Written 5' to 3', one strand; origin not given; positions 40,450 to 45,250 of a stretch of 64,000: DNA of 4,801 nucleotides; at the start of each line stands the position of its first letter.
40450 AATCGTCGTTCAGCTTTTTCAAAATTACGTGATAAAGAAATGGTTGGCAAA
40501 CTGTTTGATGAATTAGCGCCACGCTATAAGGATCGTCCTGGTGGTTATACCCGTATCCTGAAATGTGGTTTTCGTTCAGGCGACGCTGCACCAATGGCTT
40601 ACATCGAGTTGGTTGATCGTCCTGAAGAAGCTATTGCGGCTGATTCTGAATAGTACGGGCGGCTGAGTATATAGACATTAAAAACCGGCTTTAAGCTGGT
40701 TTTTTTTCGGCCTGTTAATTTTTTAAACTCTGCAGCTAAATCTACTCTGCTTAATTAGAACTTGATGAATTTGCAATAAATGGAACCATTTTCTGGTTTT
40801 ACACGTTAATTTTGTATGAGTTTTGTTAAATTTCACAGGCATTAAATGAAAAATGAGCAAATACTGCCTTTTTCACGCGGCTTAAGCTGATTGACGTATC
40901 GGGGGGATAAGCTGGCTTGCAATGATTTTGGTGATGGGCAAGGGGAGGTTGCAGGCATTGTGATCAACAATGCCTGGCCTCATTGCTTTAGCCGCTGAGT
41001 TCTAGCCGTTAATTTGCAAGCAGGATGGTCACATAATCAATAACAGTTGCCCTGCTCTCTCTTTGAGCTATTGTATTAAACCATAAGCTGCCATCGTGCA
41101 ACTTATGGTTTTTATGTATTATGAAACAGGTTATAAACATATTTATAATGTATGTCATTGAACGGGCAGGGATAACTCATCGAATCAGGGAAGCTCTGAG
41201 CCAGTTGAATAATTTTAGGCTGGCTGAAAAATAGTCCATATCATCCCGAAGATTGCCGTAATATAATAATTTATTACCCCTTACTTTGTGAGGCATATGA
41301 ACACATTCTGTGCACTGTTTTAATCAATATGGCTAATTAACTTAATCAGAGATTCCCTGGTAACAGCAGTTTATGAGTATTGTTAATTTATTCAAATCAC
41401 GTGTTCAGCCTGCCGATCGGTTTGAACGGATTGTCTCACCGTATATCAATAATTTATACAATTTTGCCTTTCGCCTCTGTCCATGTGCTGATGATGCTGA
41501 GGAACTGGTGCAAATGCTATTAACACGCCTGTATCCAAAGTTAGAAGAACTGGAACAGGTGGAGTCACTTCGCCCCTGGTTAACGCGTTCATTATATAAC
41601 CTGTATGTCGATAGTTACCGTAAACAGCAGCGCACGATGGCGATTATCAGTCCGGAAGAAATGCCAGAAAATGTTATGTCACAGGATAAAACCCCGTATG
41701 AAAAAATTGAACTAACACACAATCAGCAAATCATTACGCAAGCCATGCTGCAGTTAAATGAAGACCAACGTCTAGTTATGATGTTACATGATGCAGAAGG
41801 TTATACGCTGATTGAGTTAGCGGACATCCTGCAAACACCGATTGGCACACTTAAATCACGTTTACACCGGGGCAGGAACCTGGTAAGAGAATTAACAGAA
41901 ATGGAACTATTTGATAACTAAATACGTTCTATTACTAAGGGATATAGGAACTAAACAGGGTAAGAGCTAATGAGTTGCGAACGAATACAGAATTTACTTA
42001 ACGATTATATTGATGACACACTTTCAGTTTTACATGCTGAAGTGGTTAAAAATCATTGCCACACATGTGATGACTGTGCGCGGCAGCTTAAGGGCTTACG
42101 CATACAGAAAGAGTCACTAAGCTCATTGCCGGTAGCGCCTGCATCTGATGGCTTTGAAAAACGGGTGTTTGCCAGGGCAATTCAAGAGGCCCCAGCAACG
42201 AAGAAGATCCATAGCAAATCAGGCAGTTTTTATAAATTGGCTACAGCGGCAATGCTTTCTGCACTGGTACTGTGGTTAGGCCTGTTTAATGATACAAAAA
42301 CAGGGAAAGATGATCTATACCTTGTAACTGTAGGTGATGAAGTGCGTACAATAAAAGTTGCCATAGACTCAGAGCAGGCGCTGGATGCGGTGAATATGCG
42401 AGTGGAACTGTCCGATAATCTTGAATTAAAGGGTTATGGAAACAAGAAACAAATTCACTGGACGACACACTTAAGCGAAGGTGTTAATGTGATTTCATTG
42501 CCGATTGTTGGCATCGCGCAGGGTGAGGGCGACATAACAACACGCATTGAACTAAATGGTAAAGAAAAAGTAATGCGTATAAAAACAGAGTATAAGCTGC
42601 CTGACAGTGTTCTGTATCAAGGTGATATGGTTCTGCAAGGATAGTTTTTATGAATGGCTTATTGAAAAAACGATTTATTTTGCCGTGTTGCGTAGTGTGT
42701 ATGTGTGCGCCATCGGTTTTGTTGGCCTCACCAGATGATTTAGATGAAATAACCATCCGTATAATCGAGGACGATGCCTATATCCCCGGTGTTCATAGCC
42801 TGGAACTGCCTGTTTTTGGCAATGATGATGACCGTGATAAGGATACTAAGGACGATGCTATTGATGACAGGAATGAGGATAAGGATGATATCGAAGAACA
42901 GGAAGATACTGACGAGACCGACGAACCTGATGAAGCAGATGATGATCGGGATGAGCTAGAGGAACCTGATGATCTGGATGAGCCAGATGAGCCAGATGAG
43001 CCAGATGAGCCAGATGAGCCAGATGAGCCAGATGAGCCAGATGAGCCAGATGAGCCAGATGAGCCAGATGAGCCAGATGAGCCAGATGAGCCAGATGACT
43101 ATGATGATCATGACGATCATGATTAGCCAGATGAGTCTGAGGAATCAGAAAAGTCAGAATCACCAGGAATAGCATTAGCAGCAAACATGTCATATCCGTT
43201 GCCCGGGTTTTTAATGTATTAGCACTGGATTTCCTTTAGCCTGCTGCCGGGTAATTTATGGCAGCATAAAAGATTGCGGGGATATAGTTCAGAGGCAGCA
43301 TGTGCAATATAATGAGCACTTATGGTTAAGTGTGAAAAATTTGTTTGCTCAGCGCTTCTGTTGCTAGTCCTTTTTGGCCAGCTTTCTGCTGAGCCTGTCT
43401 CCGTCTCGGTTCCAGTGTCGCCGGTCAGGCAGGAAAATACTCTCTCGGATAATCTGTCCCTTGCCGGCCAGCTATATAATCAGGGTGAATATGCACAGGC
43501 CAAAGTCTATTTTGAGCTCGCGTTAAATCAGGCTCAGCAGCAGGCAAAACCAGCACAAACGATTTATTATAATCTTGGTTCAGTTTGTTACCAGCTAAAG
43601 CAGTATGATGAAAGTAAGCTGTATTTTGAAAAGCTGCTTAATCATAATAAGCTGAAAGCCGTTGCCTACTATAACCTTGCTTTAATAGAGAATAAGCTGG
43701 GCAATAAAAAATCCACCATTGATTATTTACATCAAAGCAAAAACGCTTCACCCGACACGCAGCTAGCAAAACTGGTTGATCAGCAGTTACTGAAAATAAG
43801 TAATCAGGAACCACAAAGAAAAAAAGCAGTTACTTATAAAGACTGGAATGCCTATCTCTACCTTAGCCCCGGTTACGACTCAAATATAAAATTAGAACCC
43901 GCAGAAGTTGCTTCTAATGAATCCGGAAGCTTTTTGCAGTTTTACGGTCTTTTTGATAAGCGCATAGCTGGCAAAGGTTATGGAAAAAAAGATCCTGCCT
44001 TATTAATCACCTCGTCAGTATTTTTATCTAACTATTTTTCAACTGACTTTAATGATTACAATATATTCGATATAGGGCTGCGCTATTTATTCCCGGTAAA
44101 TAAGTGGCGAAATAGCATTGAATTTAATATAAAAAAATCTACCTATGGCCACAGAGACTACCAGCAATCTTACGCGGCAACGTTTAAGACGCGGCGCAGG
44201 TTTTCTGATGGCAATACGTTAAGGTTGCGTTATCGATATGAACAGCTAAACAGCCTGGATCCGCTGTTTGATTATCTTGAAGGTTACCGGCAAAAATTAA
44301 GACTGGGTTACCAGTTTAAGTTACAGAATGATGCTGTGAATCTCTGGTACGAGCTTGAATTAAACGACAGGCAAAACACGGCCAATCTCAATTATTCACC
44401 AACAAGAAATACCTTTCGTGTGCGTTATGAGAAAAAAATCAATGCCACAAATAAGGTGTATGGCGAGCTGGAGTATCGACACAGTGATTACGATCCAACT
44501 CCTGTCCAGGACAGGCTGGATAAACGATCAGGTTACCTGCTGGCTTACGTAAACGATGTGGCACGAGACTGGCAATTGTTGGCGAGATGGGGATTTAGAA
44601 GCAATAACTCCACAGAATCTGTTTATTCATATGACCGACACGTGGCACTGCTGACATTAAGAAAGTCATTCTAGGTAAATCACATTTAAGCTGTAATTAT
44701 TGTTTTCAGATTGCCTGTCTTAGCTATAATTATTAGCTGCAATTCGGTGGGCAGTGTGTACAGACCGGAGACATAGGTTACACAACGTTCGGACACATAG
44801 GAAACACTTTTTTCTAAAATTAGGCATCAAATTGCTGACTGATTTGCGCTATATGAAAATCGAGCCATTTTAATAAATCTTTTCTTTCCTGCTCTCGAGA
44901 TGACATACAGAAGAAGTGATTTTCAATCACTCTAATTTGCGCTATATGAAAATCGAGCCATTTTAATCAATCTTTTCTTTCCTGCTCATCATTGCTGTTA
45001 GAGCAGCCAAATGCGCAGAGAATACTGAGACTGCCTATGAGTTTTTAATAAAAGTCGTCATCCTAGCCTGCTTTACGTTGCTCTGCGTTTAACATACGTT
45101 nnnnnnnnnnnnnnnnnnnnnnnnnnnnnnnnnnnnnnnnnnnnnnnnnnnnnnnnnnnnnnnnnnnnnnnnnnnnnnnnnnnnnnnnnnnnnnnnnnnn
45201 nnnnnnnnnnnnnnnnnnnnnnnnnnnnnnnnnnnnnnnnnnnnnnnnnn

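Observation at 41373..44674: ECF sigma / ZAS anti-sigma module coupled to a secreted hyper-acidic repeat protein and a TPR + beta-barrel outer-membrane protein (possible Slam/type XI-like secretion pair)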

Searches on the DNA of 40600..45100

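Call 78: search_rna_families(source=window, start=40600, end=45100, threshold=evalue, max_evalue=1)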
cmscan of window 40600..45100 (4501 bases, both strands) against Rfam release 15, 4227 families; matches with E-value up to 1: 2.
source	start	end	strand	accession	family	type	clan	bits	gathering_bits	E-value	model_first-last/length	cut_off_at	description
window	41079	41128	+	RF03070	ssNA-helicase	Gene; sRNA;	-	25.4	41.5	0.17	1-49/49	no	ssNA-helicase RNA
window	42935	42998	+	RF01126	sR41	Gene; snRNA; snoRNA; CD-box;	-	17.8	54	0.6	1-53/53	no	Small nucleolar RNA sR41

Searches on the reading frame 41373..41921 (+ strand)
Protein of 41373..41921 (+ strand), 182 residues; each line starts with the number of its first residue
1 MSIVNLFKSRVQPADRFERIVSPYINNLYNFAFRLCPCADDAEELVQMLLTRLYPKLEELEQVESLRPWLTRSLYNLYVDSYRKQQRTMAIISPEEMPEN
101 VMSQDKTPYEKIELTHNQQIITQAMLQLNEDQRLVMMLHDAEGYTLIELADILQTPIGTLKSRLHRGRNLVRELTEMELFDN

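Call 3: search_protein_families(library=pfam, proteins=[window:41373-41921:+], max_evalue=1)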
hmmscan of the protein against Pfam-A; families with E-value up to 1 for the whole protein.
window:41373-41921:+ (182 aa): 5 families
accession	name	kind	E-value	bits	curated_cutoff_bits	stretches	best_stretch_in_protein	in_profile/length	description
PF08281.18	Sigma70_r4_2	-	1.6e-11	44.1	25.7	1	119-168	2-51/54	Sigma-70, region 4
PF04542.20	Sigma70_r2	-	2.3e-11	43.8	24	1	21-88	2-71/71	Sigma-70 region 2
PF04545.22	Sigma70_r4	-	2e-07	30.8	24.1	1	124-172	1-49/50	Sigma-70, region 4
PF08354.15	Fas1-AflB-like_hel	-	0.032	13.6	25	1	39-143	184-290/353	Fatty acid synthase subunit beta/Fas1-like, helical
PF18803.6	CxC2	-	0.14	12.8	27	1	25-55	33-63/107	CxC2 like cysteine cluster associated with KDZ transposases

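Call 4: search_protein_families(library=ncbifam, proteins=[window:41373-41921:+], max_evalue=1)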
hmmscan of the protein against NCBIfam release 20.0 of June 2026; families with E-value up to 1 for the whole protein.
window:41373-41921:+ (182 aa): 92 families (the best 25 are shown)
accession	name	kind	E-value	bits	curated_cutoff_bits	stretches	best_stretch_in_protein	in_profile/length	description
NF058625.1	sigma_PG0214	equivalog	1.2e-28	99.9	130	1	15-174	4-160/170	GFO_1088 family ECF-type sigma factor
TIGR02947.1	SigH_actino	hypoth_equivalog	1.5e-28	99.8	251.55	1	11-174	7-178/193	RNA polymerase sigma-70 factor, TIGR02947 family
NF009174.0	PRK12522.1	equivalog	1.6e-24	86.9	217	1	16-180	4-172/175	RNA polymerase sigma factor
NF007223.0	PRK09641.1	equivalog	2.1e-24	86.4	209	1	15-173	18-182/187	RNA polymerase sigma factor SigW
TIGR02950.1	SigM_subfam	subfamily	4e-24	85.3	147.95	1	18-174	3-157/159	RNA polymerase sigma factor, SigM family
NF009171.0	PRK12518.1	equivalog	7.3e-23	81.4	208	1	16-174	28-183/191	RNA polymerase sigma factor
NF007229.0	PRK09647.1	equivalog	1.1e-22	80.5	265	1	17-174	46-201/220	RNA polymerase sigma factor SigE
TIGR02937.1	sigma70-ECF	superfamily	2e-22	79.6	42.9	1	17-172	3-162/165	sigma-70 family RNA polymerase sigma factor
TIGR02983.1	SigE-fam_strep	subfamily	1.6e-21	76.9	141.55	1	14-176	5-159/162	SigE family RNA polymerase sigma factor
NF009166.1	PRK12513.1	equivalog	3.4e-20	72.6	206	1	15-176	22-188/193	RNA polymerase sigma factor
NF009164.0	PRK12511.1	equivalog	3.7e-20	72.2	185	1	25-177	14-161/182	RNA polymerase sigma factor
TIGR02985.1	Sig70_bacteroi1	subfamily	1.6e-19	70.7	126.4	1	16-173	2-160/162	RNA polymerase sigma-70 factor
TIGR02948.1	SigW_bacill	equivalog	2.7e-19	70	243.1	1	15-173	18-182/187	RNA polymerase sigma factor SigW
NF007226.0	PRK09644.1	equivalog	3.6e-19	69.4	199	1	18-177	4-159/166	RNA polymerase sigma factor SigM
NF009185.0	PRK12533.1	equivalog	2.4e-18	66.6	248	1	12-171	26-189/231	RNA polymerase sigma factor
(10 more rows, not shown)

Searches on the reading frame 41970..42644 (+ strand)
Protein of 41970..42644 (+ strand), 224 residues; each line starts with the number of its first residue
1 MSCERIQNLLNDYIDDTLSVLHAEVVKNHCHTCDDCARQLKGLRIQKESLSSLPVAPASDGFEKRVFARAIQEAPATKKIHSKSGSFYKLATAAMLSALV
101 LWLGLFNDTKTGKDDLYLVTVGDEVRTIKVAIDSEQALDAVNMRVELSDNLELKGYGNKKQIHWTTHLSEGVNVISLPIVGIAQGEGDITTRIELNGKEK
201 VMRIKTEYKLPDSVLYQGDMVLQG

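Call 3: search_protein_families(library=pfam, proteins=[window:41970-42644:+], max_evalue=1)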
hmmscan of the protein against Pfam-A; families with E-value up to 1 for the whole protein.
window:41970-42644:+ (224 aa): 1 family
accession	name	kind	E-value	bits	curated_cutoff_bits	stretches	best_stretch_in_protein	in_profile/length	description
PF13490.11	zf-HC2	-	1.1e-05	25.8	22.2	1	3-37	1-35/35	Putative zinc-finger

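Call 4: search_protein_families(library=ncbifam, proteins=[window:41970-42644:+], max_evalue=1)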
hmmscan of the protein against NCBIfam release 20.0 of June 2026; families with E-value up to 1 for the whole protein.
window:41970-42644:+ (224 aa): 5 families
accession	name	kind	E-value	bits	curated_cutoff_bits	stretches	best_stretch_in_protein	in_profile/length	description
NF052375.1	antisigma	equivalog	5.2e-06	26.6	100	1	9-106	1-102/217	anti-sigma factor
NF052368.1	antisigmaE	subfamily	0.0082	15.9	50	1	1-38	2-39/48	anti-sigma factor family protein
NF006450.0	PRK08776.1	equivalog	0.0098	14.7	730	1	127-191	17-81/405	O-succinylhomoserine (thiol)-lyase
TIGR03988.1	antisig_RsrA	equivalog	0.02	15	62.5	1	2-40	1-39/77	mycothiol system anti-sigma-R factor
TIGR02451.1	anti_sig_ChrR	subfamily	0.033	14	124.5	1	8-72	6-71/216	ChrR family anti-sigma-E factor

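Call 44: find_homologous_proteins(query=window:41970-42641:+)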
Query window:41970-42641:+ (224 aa): 74 proteins with E <= 0.001 among 441 candidates.
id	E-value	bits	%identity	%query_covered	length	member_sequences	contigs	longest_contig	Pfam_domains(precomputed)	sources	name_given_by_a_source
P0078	3.4e-134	463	93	100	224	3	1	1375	-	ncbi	-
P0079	8.8e-132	455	92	100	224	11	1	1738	-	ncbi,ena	-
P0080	4.4e-125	433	89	100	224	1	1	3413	-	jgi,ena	jgi:anti-sigma factor RsiW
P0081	5.6e-121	420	85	100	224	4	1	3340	-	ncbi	ncbi:MAG: anti-sigma factor family protein [Gammaproteobacteria bacterium]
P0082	5.3e-119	413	83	100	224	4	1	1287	PF13490.12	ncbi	-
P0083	7.1e-119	413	84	100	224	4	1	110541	-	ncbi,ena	-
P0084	1.3e-118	412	83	100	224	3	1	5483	-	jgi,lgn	jgi:hypothetical protein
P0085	2.6e-118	411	83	100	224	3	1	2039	-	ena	-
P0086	6.4e-118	410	83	100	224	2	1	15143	-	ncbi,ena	-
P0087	6.4e-118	410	83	100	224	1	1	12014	-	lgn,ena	-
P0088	1.3e-117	409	82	100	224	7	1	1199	PF13490.12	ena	-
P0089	2.3e-117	408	82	100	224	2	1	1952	-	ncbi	-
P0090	2.2e-116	405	82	100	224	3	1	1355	-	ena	-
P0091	2.3e-116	405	82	100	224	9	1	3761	PF13490.12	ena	-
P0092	3.1e-116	404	82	100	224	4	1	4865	PF13490.12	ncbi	-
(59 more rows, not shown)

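Call 51: predict_structure(alignment_id=A3)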
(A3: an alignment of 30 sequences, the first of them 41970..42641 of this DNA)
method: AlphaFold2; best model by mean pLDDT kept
length: 224 residues; sequences in the alignment: 30
mean_pLDDT: 51.3   pTM: 0.38
mean pLDDT of the five models: 51.3, 50.2, 47.5, 44.3, 44.2
residues with pLDDT >= 90: 10; 70-90: 31; 50-70: 69; < 50: 114
segments of 3 or more residues with pLDDT < 50: 49-59, 69-71, 73-127, 133-137, 154-159, 180-185, 207-224
pLDDT, mean of each block of 10 residues (from residue 1): 79 76 90 85 61 45 49 41 31 31 30 27 42 51 59 46 56 50 52 55 48 34 25
secondary structure, 60 per line:
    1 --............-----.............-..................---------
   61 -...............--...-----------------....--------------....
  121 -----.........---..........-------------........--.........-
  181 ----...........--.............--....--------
elements in order: H3-14 H20-32 H34-51 H62-76 E99-102 E117-120 E126-134 E138-147 E161-168 E171-179 E185-195 E198-210 E213-216

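Call 88: search_solved_structures(query=A3, max_evalue=10)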
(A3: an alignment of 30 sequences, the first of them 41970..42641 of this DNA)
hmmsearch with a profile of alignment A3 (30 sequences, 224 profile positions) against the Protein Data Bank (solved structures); distinct sequences matched with E-value up to 10: 34.
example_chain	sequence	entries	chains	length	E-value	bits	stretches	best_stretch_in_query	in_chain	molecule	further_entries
5wuq_C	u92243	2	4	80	3.2e-06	30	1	1-73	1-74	Anti-sigma-W factor RsiW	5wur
8rlz_A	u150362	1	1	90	0.017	17.9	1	8-48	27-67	Antisigma factor DdvA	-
5frf_A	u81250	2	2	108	0.026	17.2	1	2-52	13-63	ANTI-SIGMA FACTOR RSRA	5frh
6ld7_A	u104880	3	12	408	0.46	13.1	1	127-166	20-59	Cystathionine gamma-synthase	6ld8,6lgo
6ld9_A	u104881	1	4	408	0.5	13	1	127-166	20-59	Cystathionine gamma-synthase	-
8rot_B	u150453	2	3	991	0.52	13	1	9-47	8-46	CHAT domain-containing protein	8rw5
3hug_B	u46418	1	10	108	0.53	13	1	12-55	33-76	PROBABLE CONSERVED MEMBRANE PROTEIN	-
8atb_AAA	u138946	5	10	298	0.63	12.7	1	6-53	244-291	Interleukin-1 receptor-associated kinase 4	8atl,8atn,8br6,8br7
6o8u_A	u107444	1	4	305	0.63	12.7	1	6-53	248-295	Interleukin-1 receptor-associated kinase 4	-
8keg_a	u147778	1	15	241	0.65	12.7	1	5-47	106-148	neck fiber gp82N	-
6o94_A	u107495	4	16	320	0.7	12.6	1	6-53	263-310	Interleukin-1 receptor-associated kinase 4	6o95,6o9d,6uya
8wtf_A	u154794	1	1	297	0.73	12.5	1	6-53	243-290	Interleukin-1 receptor-associated kinase 4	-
6egd_D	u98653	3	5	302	0.76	12.4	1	6-53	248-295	Interleukin-1 receptor-associated kinase 4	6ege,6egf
6n8g_A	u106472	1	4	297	0.79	12.4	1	6-53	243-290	Interleukin-1 receptor-associated kinase 4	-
2o8y_A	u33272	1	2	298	0.79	12.4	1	6-53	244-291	Interleukin-1 receptor-associated kinase 4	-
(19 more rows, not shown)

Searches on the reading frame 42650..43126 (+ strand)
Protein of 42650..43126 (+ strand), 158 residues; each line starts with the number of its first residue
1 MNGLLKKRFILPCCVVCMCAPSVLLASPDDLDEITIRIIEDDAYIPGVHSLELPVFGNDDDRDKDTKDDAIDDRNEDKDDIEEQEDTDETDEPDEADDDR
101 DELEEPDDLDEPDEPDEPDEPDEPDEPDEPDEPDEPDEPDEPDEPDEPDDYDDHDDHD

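Call 3: search_protein_families(library=pfam, proteins=[window:42650-43126:+], max_evalue=1)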
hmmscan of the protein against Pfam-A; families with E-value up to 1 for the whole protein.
window:42650-43126:+ (158 aa): 0 families

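Call 4: search_protein_families(library=ncbifam, proteins=[window:42650-43126:+], max_evalue=1)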
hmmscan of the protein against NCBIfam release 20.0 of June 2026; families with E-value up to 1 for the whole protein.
window:42650-43126:+ (158 aa): 0 families

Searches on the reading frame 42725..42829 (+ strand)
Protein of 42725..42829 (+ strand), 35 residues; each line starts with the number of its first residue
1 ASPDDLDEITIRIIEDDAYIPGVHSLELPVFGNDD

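Call 93: find_related_loci(query=A6, collection=metagenome_contigs, flank=3500)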
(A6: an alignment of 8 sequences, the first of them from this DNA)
Query A6 (35 aa) in metagenome_contigs; peptide patterns used: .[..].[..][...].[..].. (x = any residue, [..] = any of these).
317 stretches matched a pattern; 14 encode a relative of the query (tblastn E <= 1e-3); 14 distinct loci.
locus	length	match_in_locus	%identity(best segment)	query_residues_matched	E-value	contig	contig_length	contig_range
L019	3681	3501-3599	79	1-33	1e-12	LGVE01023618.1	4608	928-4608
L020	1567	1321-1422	68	1-34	5e-11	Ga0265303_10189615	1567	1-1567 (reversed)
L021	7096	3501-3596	72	1-32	4e-11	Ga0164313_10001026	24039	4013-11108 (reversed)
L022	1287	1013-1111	70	1-33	6e-11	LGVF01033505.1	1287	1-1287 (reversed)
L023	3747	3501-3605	69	1-35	9e-11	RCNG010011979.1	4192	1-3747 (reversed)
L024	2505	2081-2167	72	1-29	4e-10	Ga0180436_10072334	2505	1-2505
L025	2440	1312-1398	72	1-29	1e-9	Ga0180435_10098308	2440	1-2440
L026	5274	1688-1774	72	1-29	1e-9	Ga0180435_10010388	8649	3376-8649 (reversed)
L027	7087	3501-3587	69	1-29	3e-9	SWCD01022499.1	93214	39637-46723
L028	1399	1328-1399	75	1-24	5e-7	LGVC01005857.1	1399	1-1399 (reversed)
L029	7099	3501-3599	48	1-33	7e-7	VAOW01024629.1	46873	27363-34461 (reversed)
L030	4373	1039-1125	55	1-29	3e-6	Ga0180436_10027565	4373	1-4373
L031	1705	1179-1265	55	1-29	4e-6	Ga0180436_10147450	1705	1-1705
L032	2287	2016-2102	55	1-29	4e-6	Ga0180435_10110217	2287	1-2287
